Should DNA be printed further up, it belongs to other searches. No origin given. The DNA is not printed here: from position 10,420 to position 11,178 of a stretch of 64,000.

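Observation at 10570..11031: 153 aa 2H phosphoesterase, a candidate Acb1-like degrader of cyclic oligonucleotide signals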

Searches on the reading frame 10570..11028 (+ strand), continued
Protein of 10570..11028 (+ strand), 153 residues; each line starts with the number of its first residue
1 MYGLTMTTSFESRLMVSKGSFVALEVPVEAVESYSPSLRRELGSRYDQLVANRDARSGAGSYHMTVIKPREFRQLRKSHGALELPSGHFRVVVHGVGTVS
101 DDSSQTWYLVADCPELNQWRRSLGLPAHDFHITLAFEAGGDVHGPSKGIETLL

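Call 45: find_encoding_contigs(protein=P0031, flank=10000, max_places=2)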
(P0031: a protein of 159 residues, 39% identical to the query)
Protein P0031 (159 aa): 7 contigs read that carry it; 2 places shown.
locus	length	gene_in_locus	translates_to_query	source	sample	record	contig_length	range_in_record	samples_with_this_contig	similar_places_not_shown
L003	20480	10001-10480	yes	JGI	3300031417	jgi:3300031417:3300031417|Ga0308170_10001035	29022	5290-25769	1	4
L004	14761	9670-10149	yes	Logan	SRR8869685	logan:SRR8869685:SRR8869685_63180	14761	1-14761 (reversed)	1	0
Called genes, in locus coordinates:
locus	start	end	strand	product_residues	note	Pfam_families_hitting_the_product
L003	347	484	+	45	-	-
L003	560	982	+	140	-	-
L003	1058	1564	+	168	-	-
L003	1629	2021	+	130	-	-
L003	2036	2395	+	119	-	-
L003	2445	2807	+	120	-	-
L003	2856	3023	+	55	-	-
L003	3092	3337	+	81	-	-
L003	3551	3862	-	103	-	-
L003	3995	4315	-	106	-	-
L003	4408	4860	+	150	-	-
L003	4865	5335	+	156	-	-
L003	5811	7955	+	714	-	-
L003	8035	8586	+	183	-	-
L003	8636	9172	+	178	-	-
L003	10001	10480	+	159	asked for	PF22547:2H-SAK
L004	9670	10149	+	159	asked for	PF22547:2H-SAK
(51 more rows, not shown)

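Call 46: find_encoding_contigs(protein=P0029, flank=10000, max_places=2)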
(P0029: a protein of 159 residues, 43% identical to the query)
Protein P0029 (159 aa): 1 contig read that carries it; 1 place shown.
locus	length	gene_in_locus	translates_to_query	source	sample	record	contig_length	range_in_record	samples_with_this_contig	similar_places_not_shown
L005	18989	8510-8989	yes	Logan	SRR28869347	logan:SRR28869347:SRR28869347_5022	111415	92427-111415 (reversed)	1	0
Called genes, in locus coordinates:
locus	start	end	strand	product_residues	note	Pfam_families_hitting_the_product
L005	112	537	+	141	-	-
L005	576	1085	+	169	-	-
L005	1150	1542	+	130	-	-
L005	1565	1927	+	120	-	-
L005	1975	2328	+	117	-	-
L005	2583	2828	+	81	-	-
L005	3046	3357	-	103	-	-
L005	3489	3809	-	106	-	-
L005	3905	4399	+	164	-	-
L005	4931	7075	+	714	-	-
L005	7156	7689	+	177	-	-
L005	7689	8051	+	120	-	-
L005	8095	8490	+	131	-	-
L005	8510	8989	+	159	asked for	PF22547:2H-SAK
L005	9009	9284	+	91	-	-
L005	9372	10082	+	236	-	PF04525:LOR (faint)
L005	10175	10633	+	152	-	-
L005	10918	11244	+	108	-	-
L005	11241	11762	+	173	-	-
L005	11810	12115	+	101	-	-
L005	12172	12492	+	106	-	-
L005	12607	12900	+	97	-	-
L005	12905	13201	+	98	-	-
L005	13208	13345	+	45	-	-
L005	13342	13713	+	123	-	-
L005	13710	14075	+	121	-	-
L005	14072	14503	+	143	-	-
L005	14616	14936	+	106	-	-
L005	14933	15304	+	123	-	-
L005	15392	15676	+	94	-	-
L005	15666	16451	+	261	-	-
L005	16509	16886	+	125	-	-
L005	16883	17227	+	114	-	-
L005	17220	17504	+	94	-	-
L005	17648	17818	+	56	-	-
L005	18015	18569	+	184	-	-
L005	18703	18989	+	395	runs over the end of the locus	-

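Call 48: search_solved_structures(query=A2, max_evalue=10, show_alignments=3)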
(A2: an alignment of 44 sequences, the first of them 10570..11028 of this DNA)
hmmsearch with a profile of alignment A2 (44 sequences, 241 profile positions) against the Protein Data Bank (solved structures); distinct sequences matched with E-value up to 10: 1.
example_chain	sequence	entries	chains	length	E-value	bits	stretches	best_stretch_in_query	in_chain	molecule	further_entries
8fjg_A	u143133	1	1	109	4.6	9.8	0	43-80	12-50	H12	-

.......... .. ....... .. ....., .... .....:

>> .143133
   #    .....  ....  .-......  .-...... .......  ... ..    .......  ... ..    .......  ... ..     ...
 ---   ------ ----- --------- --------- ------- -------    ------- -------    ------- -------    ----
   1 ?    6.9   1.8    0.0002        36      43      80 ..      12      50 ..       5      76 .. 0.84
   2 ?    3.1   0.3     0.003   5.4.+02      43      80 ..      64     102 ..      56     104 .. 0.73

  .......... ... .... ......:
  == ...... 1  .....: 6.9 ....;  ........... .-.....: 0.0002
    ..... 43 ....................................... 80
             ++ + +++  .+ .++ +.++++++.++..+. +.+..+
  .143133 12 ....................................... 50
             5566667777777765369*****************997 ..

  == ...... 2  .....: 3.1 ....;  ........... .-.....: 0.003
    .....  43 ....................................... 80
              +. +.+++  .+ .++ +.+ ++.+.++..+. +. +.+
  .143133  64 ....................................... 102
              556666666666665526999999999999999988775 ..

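Call 54: search_protein_families(library=pfam, alignment_id=A3, max_evalue=0.0001)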
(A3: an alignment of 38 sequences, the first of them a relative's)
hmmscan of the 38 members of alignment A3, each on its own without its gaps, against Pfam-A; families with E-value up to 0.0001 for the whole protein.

A. member 1, P0033 (258 aa): 1 family
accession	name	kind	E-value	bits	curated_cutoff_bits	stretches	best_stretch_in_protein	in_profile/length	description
PF22547.2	2H-SAK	-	6.4e-22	78.6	27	1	50-142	27-119/124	Swiss Army Knife, 2H phosphoesterase domain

B. families by the number of members that match (of 38 scanned): 16 families
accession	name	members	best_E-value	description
PF22547.2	2H-SAK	38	1.3e-24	Swiss Army Knife, 2H phosphoesterase domain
PF13671.12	AAA_33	7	1.5e-27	AAA domain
PF08433.16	KTI12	5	6.7e-16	Chromatin associated protein KTI12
PF06414.18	Zeta_toxin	5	8.3e-13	Zeta toxin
PF25109.1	HAD_PNKP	4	1.5e-17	Polynucleotide kinase PNKP phosphatase domain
PF03767.20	Acid_phosphat_B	4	4.7e-09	HAD superfamily, subfamily IIIB (Acid phosphatase)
PF13238.12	AAA_18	4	1.4e-06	AAA domain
PF14083.11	PGDYG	3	2e-06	PGDYG protein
PF18153.7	Cap15_CD_rec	3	9.1e-06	Cap15, cyclic dinucleotide receptor domain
PF01885.22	PTS_2-RNA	1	3.1e-42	RNA 2'-phosphotransferase, Tpt1 / KptA family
PF01418.23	HTH_6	1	4.6e-17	Helix-turn-helix domain, rpiR family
PF09511.15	RNA_lig_T4_1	1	7e-16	RNA ligase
PF01380.27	SIS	1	1.3e-13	SIS domain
PF01583.26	APS_kinase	1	4.5e-08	Adenylylsulphate kinase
PF13207.12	AAA_17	1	1.3e-05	AAA domain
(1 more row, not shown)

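Call 56: search_protein_families(library=pfam, proteins=[P0075, P0090, P0121, P0180, P0106, P0097, P0141, P0139, P0065, P0081], max_evalue=0.001)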
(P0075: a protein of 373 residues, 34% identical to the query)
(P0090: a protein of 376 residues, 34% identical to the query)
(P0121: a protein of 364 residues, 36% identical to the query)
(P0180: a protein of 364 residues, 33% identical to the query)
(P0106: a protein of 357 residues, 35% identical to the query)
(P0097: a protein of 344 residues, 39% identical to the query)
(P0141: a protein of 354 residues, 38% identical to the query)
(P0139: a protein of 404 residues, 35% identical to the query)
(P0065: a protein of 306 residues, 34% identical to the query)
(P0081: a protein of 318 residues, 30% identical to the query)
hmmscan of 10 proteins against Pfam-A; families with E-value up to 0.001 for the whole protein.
P0075 (373 aa): 3 families
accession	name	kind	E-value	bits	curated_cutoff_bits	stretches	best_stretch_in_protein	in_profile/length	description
PF22547.2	2H-SAK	-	3.9e-20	72.8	27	1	261-361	18-124/124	Swiss Army Knife, 2H phosphoesterase domain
PF14083.11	PGDYG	-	4.1e-05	24.3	27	1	116-199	4-81/102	PGDYG protein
PF02834.22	LigT_PEase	-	0.00026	21.6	23.3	0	249-320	5-79/87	LigT like Phosphoesterase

P0090 (376 aa): 2 families
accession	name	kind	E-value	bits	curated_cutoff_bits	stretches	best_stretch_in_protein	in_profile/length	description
PF22547.2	2H-SAK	-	1.1e-15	58.4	27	1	262-364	15-124/124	Swiss Army Knife, 2H phosphoesterase domain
PF14083.11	PGDYG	-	3.7e-06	27.6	27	1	113-200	7-99/102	PGDYG protein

P0121 (364 aa): 2 families
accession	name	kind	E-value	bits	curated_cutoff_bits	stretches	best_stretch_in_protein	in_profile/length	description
PF22547.2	2H-SAK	-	9.4e-21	74.8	27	1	258-353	23-124/124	Swiss Army Knife, 2H phosphoesterase domain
PF18153.7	Cap15_CD_rec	-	9.1e-06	26.4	31.2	1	91-208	3-120/122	Cap15, cyclic dinucleotide receptor domain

P0180 (364 aa): 2 families
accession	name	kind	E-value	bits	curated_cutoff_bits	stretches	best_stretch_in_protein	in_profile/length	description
PF22547.2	2H-SAK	-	1.6e-18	67.6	27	1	253-354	17-124/124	Swiss Army Knife, 2H phosphoesterase domain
PF18153.7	Cap15_CD_rec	-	2.6e-05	25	31.2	1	79-141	1-62/122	Cap15, cyclic dinucleotide receptor domain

P0106 (357 aa): 1 family
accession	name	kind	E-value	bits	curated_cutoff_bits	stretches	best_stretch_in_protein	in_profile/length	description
PF22547.2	2H-SAK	-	3.5e-16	60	27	1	245-345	20-124/124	Swiss Army Knife, 2H phosphoesterase domain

P0097 (344 aa): 1 family
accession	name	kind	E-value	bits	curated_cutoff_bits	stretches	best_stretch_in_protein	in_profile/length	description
PF22547.2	2H-SAK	-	1.4e-13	51.6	27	1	230-334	18-124/124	Swiss Army Knife, 2H phosphoesterase domain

P0141 (354 aa): 2 families
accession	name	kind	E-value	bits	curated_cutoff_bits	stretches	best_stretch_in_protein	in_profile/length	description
PF22547.2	2H-SAK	-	2e-21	76.9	27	1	243-343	18-124/124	Swiss Army Knife, 2H phosphoesterase domain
PF18153.7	Cap15_CD_rec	-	9.4e-05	23.2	31.2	1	82-188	2-108/122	Cap15, cyclic dinucleotide receptor domain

P0139 (404 aa): 1 family
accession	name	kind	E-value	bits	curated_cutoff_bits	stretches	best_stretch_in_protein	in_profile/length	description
PF22547.2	2H-SAK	-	5.2e-13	49.8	27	1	288-392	21-124/124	Swiss Army Knife, 2H phosphoesterase domain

P0065 (306 aa): 6 families
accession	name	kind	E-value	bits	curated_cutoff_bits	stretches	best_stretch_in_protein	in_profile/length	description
PF22547.2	2H-SAK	-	1.9e-21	77.1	27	1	179-292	3-124/124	Swiss Army Knife, 2H phosphoesterase domain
PF13671.12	AAA_33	-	1.2e-20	74.7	27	1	6-131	2-125/143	AAA domain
PF06414.18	Zeta_toxin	-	1.1e-06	28.7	22.3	1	4-91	17-112/199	Zeta toxin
PF13238.12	AAA_18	-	1.4e-06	29.2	29.4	1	6-83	1-81/128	AAA domain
PF08433.16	KTI12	-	4.6e-05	23.5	22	1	6-130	4-125/271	Chromatin associated protein KTI12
PF13207.12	AAA_17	-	0.00051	20.8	27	1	10-46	2-39/136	AAA domain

P0081 (318 aa): 1 family
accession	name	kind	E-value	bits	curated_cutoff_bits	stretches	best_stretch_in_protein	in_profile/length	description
PF22547.2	2H-SAK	-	3.3e-16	60.1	27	1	206-306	19-124/124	Swiss Army Knife, 2H phosphoesterase domain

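Call 69: fold_search(model_id=the predicted structure, library=viral)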
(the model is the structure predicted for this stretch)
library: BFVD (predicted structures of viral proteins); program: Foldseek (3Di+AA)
matches with E <= 10: 429; with E <= 0.001: 3
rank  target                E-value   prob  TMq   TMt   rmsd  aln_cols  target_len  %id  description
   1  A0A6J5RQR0            9.0e-09  1.00  0.70  0.67   6.1       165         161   19  Swiss Army Knife 2H phosphoesterase domain-containing protein [uncultured Caudovirales phage]
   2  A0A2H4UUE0            1.1e-06  1.00  0.65  0.17   4.1       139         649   22  Dual specificity serine/threonine and tyrosine phosphatase [Bodo saltans virus]
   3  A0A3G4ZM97            1.1e-06  1.00  0.59  0.12   6.7       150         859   19  Uncharacterized protein [Terrestrivirus sp.]
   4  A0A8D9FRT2            2.1e-03  1.00  0.55  0.39   9.8       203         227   11  Uncharacterized protein [uncultured marine phage]
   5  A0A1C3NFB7            5.9e-03  0.99  0.46  0.49   6.0       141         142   15  (no name in the UniProt tables at hand)
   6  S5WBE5                9.5e-03  0.98  0.42  0.37  11.2       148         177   16  Anti-CBASS protein Acb1 [Pseudomonas phage PaBG]
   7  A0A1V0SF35            2.0e-02  0.69  0.34  0.25   9.8       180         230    9  Uncharacterized protein [Hokovirus HKV1]
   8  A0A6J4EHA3            3.9e-02  0.91  0.42  0.34   7.7       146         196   14  (no name in the UniProt tables at hand)
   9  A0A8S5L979            3.9e-02  0.85  0.41  0.37   8.5       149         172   11  Cyclic phosphodiesterase-like protein [Myoviridae sp. ctPuP5]
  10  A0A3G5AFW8            3.9e-02  0.63  0.32  0.07  12.2       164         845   13  Endonuclease/exonuclease/phosphatase family [Hyperionvirus sp.]
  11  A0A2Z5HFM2            4.1e-02  0.96  0.32  0.46   5.0        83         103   14  (no name in the UniProt tables at hand)
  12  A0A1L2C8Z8            4.4e-02  0.95  0.42  0.49   5.1       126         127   19  2'-5' RNA ligase [Pseudomonas phage ZC01]
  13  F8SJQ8                5.2e-02  0.18  0.22  0.16  16.7       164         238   15  Uncharacterized protein 026 [Pseudomonas phage PhiPA3]
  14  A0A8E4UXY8            7.4e-02  0.63  0.35  0.34   9.3       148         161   10  2'-5' RNA ligase superfamily protein [Maribacter phage Colly_1]
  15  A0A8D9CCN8            1.1e-01  0.75  0.39  0.39   9.1       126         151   14  Anti-CBASS protein Acb1 [uncultured marine phage]
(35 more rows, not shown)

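Call 70: find_encoding_contigs(protein=P0121, flank=6000, max_places=3)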
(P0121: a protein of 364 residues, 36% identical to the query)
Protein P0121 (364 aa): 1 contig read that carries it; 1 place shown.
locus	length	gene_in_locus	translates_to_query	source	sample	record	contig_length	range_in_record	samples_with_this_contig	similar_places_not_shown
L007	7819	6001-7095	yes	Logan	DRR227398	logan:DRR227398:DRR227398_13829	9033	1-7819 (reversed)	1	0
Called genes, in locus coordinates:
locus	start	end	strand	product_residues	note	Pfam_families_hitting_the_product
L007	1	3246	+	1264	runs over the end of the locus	PF28192:Cas13a_endoribonuclease, PF28350:Cas13a_C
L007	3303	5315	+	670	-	PF00078:RVT_1, PF01867:Cas_Cas1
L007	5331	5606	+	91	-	PF09827:CRISPR_Cas2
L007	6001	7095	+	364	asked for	PF18153:Cap15_CD_rec (faint), PF22547:2H-SAK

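Call 71: find_encoding_contigs(protein=P0180, flank=8000, max_places=3)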
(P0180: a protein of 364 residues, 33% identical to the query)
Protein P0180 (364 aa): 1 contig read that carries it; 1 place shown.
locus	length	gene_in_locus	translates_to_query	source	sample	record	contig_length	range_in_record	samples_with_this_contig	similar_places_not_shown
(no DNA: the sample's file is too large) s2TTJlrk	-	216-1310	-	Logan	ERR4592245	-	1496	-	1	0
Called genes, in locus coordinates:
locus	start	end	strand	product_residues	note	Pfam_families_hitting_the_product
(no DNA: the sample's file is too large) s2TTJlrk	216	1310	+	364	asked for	PF22547:2H-SAK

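Call 72: find_encoding_contigs(protein=P0141, flank=8000, max_places=3)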
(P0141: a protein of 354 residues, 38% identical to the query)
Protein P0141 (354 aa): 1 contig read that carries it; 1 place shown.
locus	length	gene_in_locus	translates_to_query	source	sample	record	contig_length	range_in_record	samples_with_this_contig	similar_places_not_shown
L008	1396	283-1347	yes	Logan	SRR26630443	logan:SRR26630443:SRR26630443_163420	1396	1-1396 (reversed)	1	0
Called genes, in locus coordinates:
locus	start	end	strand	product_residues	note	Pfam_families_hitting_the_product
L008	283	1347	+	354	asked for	PF22547:2H-SAK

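Call 73: find_encoding_contigs(protein=P0046, flank=8000, max_places=3)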
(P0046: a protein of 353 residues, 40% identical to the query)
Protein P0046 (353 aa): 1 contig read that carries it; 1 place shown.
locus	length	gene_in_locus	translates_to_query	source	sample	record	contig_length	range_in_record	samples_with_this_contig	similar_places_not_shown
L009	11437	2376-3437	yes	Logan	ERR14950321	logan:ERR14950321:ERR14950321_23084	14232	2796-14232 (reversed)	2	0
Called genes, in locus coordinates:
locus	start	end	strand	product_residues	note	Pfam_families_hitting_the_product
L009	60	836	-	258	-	PF23871:DUF7226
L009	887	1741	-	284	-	-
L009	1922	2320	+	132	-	PF00383:dCMP_cyt_deam_1, PF14437:MafB19-deam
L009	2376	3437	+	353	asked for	PF14083:PGDYG (weak), PF22547:2H-SAK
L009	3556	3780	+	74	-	-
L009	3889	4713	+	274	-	-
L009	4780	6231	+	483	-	PF17210:SdrD_B, PF22904:NOMO1-like_2nd (faint), PF13620:CarboxypepD_reg (weak)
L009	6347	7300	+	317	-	PF03747:ADP_ribosyl_GH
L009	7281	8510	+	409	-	PF00924:MS_channel_2nd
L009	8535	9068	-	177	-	-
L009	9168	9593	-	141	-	-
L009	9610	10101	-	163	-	-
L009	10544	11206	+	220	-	-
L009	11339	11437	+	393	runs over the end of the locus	PF03793:PASTA (weak)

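Call 78: find_related_loci(query=A2, collection=viral_contigs, flank=10000)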
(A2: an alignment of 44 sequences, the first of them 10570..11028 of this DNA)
Query A2 (153 aa) in viral_contigs; peptide patterns used: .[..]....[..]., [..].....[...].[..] (x = any residue, [..] = any of these).
77 stretches matched a pattern; 27 encode a relative of the query (tblastn E <= 1e-3); 27 distinct loci.
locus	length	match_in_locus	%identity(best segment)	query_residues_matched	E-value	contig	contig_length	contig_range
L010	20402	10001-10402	32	20-147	3e-17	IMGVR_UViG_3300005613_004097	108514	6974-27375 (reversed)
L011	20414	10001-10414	30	16-147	6e-15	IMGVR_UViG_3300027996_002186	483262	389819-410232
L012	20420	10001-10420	31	20-153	7e-16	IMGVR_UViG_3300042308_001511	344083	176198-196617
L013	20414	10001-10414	30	16-147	6e-15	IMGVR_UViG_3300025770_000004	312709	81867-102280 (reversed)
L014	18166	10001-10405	31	20-147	5e-14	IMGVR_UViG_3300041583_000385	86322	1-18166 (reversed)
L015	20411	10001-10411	27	16-147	5e-12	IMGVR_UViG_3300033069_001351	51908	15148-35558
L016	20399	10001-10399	30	20-147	2e-13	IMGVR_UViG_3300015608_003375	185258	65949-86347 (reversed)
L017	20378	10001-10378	28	20-137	5e-12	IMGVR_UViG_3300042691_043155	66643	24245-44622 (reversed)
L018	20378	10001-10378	28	20-137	5e-12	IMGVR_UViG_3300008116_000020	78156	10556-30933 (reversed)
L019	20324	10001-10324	32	52-153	6e-12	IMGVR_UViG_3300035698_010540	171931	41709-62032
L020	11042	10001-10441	29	10-147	6e-12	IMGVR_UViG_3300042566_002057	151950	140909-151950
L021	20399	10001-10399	28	20-147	8e-12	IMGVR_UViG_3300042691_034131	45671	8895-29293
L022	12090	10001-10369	33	34-152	9e-12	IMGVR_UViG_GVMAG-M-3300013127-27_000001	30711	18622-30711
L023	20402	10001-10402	29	20-147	1e-11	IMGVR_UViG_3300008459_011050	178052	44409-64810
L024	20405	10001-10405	28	20-147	2e-11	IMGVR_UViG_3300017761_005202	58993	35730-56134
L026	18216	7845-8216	30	14-152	7e-11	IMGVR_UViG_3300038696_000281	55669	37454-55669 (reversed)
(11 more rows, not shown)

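Call 83: search_protein_families(library=pfam, alignment_id=A4, max_evalue=0.0001)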
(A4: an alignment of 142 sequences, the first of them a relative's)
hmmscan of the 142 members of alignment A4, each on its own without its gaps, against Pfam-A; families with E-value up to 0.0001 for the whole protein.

A. member 1, L010:9959-10702:+ (248 aa): 1 family
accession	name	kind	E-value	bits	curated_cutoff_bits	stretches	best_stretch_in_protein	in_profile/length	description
PF22547.2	2H-SAK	-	3.2e-22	79.6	27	1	33-144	19-124/124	Swiss Army Knife, 2H phosphoesterase domain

B. families by the number of members that match (of 142 scanned): 68 families (the first 25 are shown)
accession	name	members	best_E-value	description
PF01743.26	PolyA_pol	14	6.2e-32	Poly A polymerase head domain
PF12627.12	PolyA_pol_RNAbd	5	1.1e-09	Probable RNA and SrmB- binding site of polymerase A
PF22547.2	2H-SAK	4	3.2e-22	Swiss Army Knife, 2H phosphoesterase domain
PF13203.12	DUF2201_N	4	2.6e-18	Putative metallopeptidase domain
PF09967.15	DUF2201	4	1.1e-07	VWA-like domain (DUF2201)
PF00004.35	AAA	3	1.5e-23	ATPase family associated with various cellular activities (AAA)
PF04308.18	RNaseH_like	3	9.8e-15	Ribonuclease H-like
PF18962.6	Por_Secre_tail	3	8e-08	Secretion system C-terminal sorting domain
PF22784.1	PTP-SAK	2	2.2e-37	Swiss Army Knife protein, DSP-PTPase phosphatase domain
PF24308.1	DUF7487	2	4.1e-35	Family of unknown function (DUF7487)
PF09414.15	RNA_ligase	2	1.3e-29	RNA ligase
PF22785.1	Tc-R-P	2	1.1e-12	Polymorphic toxin system, DSP-PTPase phosphatase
PF00782.25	DSPc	2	9e-12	Dual specificity phosphatase, catalytic domain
PF13173.12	AAA_14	2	6.6e-07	AAA domain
PF07726.17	AAA_3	2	1.5e-05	ATPase family associated with various cellular activities (AAA)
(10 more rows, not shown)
